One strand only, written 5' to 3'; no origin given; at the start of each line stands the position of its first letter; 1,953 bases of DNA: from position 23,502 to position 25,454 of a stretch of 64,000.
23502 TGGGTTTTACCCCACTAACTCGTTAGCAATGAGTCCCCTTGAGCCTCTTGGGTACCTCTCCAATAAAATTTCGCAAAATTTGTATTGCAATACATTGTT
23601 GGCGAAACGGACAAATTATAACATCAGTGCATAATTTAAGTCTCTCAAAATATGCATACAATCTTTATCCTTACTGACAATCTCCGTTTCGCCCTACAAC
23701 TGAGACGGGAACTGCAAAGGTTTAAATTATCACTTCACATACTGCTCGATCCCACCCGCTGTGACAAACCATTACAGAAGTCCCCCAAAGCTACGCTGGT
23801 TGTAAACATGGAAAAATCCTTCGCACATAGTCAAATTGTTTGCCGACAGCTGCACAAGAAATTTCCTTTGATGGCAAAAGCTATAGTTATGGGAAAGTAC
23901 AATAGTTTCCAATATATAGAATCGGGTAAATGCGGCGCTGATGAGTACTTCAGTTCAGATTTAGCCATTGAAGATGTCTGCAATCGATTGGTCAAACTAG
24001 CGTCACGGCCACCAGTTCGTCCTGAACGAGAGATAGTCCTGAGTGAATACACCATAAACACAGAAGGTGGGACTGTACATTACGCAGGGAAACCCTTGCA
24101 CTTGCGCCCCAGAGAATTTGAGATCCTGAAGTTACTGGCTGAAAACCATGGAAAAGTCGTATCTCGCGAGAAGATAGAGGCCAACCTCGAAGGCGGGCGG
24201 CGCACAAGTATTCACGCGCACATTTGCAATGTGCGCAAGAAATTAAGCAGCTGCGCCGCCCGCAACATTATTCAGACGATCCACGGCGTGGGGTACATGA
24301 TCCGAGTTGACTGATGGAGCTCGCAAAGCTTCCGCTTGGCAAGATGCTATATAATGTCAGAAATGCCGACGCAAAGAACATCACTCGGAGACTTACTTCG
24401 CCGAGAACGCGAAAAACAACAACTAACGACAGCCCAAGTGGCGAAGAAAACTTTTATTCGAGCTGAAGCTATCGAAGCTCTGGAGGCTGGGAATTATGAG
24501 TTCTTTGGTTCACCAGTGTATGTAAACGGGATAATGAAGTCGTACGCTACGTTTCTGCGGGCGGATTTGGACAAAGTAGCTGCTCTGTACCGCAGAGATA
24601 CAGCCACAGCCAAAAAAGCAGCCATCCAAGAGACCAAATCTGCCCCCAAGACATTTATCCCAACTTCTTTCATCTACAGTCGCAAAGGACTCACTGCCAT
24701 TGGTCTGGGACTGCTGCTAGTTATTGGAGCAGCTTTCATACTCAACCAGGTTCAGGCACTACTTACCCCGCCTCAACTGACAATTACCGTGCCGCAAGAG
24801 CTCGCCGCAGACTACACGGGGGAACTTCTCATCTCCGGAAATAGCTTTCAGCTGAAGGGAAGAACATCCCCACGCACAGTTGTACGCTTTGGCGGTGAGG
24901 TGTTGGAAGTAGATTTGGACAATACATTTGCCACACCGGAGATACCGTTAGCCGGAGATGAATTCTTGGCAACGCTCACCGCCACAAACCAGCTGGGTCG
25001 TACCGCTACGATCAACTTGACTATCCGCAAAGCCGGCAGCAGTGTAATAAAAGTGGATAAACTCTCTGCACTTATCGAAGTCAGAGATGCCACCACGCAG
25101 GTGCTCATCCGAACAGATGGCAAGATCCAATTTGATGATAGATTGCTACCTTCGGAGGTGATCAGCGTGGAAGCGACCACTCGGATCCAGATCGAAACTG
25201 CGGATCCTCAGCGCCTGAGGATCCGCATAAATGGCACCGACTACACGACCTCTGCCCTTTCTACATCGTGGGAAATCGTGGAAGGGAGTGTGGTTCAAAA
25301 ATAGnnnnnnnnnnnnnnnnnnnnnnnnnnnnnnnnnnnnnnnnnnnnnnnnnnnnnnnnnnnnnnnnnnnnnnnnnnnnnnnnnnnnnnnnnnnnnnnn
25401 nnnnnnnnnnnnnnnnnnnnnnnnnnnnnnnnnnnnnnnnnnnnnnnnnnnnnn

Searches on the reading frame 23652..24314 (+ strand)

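Call 24: search_protein_families(library=pfam, proteins=[window:23652-24314:+], max_evalue=0.0001)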
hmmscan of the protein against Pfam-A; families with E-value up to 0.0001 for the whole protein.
window:23652-24314:+ (220 aa): 1 family
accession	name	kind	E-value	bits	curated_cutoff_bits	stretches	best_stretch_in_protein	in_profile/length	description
PF00486.34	Trans_reg_C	-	1e-17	64.4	26.2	1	146-216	1-76/77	Transcriptional regulatory protein, C terminal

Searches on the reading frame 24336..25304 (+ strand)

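Call 10: search_protein_families(library=pfam, proteins=[window:24336-25304:+], max_evalue=0.001)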
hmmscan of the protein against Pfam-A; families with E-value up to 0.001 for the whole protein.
window:24336-25304:+ (322 aa): 2 families
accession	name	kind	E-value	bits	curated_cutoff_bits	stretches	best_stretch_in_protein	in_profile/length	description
PF13413.12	HTH_25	-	2.2e-18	66.3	24.6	1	20-80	1-61/62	Helix-turn-helix domain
PF13560.12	HTH_31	-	0.00093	19.9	27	0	17-54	2-39/64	Helix-turn-helix domain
